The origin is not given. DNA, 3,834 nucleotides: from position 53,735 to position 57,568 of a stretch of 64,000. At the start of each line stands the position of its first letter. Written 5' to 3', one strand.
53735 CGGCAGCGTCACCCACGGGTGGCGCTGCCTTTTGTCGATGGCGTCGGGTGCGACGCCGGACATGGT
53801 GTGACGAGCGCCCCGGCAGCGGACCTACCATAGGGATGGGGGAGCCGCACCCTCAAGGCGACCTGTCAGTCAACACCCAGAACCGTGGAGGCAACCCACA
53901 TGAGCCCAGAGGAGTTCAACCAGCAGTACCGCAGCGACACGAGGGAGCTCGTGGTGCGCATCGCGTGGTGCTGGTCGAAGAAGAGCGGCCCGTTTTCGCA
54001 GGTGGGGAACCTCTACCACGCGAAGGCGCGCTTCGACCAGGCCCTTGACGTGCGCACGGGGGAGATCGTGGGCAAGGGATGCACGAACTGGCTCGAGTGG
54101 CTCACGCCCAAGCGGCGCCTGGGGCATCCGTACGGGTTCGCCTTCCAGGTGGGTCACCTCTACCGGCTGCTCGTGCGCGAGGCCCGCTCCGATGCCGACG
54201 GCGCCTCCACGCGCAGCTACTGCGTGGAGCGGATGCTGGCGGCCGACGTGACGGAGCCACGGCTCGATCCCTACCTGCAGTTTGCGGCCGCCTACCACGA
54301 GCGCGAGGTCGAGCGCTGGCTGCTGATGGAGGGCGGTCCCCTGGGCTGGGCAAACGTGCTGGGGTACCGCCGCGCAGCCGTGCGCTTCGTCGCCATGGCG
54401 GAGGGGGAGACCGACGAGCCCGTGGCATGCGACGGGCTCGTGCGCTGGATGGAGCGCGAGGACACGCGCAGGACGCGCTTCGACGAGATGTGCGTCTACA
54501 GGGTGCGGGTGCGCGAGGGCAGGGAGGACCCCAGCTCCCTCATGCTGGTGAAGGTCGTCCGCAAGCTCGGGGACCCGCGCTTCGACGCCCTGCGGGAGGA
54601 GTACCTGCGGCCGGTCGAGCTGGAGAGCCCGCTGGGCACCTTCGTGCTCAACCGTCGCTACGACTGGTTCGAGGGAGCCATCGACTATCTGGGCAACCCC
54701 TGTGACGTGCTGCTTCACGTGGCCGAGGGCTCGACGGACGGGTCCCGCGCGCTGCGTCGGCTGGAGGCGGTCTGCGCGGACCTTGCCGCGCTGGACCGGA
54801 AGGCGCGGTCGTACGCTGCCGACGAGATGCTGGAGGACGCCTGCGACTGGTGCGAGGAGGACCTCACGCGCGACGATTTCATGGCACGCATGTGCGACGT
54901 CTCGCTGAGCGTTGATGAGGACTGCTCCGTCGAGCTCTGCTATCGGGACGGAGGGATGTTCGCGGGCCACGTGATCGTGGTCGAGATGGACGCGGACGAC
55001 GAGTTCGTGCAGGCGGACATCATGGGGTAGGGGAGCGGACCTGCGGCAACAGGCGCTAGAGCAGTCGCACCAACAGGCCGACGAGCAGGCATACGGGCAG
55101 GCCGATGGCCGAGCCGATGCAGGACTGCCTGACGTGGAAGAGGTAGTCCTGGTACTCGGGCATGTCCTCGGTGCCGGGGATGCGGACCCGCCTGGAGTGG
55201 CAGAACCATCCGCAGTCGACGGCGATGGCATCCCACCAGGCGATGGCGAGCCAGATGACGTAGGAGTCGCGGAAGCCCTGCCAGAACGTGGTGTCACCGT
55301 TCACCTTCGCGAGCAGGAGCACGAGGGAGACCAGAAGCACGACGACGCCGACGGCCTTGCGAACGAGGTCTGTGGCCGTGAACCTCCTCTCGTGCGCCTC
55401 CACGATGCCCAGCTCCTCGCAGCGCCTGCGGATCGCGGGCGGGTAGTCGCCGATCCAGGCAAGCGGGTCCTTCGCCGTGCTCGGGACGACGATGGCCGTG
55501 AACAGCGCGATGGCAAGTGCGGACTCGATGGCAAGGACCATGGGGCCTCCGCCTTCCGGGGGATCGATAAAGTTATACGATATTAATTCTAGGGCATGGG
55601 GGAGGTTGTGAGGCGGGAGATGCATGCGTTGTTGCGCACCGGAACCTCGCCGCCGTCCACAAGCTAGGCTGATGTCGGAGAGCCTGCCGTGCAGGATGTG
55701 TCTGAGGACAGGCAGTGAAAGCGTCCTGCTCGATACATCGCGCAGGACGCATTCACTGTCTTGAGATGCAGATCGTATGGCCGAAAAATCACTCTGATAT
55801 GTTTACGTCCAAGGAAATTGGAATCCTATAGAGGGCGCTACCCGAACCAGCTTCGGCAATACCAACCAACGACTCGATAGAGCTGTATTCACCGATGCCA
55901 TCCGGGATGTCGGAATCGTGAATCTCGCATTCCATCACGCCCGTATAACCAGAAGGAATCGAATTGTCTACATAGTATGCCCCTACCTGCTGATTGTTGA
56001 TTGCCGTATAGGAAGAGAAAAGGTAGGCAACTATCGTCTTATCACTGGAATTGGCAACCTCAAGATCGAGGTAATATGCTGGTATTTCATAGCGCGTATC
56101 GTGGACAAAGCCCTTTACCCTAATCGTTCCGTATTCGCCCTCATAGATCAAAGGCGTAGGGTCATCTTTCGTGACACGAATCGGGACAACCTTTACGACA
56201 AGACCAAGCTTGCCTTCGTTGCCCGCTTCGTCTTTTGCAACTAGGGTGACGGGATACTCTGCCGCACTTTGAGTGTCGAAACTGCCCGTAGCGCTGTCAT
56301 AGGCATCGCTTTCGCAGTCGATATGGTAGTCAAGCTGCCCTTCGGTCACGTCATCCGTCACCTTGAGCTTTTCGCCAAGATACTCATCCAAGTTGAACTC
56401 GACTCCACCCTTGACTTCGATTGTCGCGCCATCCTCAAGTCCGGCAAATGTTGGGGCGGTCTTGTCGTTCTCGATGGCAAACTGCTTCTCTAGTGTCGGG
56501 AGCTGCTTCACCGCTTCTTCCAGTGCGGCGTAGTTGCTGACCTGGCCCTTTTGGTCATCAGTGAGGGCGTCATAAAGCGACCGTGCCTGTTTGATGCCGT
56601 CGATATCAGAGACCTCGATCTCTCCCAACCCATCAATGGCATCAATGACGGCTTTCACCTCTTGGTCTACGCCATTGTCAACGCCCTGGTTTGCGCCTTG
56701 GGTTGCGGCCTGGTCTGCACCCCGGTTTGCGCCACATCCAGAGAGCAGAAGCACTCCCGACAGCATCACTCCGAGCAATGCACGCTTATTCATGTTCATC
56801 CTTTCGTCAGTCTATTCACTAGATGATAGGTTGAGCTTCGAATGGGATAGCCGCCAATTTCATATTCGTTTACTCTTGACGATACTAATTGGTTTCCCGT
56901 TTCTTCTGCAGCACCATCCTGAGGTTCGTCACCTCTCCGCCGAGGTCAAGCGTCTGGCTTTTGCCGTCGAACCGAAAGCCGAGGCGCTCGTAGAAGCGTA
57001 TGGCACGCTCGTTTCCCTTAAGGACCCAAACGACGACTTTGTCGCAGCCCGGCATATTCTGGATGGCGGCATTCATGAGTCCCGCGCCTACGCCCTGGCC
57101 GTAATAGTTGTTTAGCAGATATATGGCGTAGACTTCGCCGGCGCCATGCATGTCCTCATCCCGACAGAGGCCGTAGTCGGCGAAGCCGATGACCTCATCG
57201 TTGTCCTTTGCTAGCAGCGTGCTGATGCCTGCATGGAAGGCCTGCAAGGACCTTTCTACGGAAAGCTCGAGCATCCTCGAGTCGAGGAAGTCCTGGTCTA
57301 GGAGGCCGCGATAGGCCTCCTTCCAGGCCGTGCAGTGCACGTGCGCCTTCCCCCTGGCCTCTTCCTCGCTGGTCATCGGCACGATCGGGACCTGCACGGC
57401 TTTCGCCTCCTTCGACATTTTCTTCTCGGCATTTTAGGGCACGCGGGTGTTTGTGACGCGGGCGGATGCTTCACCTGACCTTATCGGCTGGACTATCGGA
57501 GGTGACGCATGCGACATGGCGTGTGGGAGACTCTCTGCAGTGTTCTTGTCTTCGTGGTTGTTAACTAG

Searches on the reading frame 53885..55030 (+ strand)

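Call 22: search_protein_families(library=pfam, proteins=[window:53885-55030:+], max_evalue=0.001)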
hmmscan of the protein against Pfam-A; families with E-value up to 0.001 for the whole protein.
window:53885-55030:+ (381 aa): 2 families
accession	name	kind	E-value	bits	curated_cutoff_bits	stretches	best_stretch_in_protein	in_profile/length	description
PF10020.14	DUF2262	-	4.3e-29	102.3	29.8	1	249-379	3-142/142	Uncharacterized protein conserved in bacteria (DUF2262)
PF22886.1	DUF7021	-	2.1e-20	73.3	27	2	132-240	4-123/123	Domain of unknown function (DUF7021)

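Call 63: search_protein_families(library=ncbifam, proteins=[window:53885-55030:+], max_evalue=0.01)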
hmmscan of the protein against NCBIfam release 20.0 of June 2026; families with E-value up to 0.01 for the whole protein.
window:53885-55030:+ (381 aa): 0 families

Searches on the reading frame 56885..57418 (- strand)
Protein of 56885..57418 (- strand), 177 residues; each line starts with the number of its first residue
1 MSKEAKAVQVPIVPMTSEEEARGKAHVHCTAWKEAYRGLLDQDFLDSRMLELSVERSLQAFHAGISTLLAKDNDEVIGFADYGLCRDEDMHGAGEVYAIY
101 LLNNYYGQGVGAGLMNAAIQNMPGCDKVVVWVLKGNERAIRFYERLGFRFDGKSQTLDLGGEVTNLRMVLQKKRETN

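Call 22: search_protein_families(library=pfam, proteins=[window:56885-57418:-], max_evalue=0.001)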
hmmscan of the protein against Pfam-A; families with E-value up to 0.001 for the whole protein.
window:56885-57418:- (177 aa): 5 families
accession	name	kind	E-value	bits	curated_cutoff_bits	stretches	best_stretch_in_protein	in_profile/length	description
PF00583.31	Acetyltransf_1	-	2.5e-16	60.4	20.7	1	55-148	23-116/116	Acetyltransferase (GNAT) family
PF13508.13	Acetyltransf_7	-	5.4e-13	49.6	27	1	67-149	5-83/84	Acetyltransferase (GNAT) domain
PF13673.13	Acetyltransf_10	-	2.8e-08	34.3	23.6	1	62-168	28-126/128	Acetyltransferase (GNAT) domain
PF08445.16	FR47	-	8e-07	29.4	22.1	1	93-151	21-80/86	FR47-like protein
PF13302.13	Acetyltransf_3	-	5.2e-05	24.4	25.4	1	61-149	54-138/138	Acetyltransferase (GNAT) domain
